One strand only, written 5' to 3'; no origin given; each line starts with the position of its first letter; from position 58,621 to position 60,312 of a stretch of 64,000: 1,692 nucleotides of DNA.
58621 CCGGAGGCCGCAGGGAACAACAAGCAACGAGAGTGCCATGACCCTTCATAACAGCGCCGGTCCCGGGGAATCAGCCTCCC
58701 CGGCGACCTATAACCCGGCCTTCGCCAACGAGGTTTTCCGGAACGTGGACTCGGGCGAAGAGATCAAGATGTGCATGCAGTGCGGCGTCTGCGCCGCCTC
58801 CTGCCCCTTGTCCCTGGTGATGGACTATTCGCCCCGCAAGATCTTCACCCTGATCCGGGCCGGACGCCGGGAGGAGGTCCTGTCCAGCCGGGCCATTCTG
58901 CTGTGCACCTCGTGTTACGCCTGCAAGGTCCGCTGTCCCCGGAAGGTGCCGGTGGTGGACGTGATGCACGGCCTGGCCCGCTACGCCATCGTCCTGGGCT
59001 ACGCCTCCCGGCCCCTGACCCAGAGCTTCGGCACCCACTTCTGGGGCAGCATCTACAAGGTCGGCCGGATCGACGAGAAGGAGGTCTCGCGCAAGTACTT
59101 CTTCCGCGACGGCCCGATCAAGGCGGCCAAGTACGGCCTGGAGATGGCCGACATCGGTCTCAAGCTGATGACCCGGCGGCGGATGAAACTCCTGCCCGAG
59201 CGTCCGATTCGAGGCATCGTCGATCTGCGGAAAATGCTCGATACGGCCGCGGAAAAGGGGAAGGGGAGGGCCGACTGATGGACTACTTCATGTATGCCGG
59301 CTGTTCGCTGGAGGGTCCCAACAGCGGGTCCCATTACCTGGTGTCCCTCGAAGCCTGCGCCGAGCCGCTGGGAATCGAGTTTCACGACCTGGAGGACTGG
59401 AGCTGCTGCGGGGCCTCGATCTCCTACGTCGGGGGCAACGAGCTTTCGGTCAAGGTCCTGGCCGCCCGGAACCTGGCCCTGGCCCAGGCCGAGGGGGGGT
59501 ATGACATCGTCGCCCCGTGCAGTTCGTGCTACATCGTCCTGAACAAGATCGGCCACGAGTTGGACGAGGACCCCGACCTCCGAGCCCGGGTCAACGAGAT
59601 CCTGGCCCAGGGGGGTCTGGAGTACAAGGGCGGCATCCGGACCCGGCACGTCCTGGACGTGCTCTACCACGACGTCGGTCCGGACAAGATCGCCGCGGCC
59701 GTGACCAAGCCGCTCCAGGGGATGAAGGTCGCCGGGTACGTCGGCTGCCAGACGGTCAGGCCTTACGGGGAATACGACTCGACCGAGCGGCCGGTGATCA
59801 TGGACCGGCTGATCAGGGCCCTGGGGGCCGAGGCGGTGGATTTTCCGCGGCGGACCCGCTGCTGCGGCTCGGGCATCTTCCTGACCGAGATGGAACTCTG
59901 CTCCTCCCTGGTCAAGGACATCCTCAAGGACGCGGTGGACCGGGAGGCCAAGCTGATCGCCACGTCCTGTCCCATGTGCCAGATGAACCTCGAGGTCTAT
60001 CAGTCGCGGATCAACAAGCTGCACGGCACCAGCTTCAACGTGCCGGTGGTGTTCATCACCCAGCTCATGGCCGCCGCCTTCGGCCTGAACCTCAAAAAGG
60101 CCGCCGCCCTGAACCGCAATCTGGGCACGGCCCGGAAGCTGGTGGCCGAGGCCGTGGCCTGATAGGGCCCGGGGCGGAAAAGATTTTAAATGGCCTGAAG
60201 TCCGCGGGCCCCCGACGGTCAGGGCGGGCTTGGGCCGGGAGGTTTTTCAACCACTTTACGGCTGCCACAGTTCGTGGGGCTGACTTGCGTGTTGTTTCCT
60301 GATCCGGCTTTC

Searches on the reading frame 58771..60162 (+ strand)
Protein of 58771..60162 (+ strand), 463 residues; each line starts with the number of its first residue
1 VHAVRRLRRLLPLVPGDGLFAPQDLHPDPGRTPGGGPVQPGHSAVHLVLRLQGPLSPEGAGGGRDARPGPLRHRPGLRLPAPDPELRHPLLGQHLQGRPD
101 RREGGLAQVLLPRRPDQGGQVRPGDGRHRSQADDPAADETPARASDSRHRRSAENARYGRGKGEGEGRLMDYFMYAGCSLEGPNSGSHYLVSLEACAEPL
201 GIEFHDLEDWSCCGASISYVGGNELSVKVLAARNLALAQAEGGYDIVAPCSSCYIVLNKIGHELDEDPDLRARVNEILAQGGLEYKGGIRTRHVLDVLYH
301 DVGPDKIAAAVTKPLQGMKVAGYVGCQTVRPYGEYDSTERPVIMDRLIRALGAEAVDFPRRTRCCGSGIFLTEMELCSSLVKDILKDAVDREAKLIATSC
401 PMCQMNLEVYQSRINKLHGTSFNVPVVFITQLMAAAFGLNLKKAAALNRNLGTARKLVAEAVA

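Call 33: search_protein_families(library=pfam, proteins=[window:58771-60162:+], max_evalue=0.0001)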
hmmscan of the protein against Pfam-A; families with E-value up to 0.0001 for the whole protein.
window:58771-60162:+ (463 aa): 1 family
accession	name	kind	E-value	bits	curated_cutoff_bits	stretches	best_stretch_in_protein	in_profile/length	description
PF02754.22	CCG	-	1.6e-23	83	20.6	2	174-257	3-84/85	Cysteine-rich domain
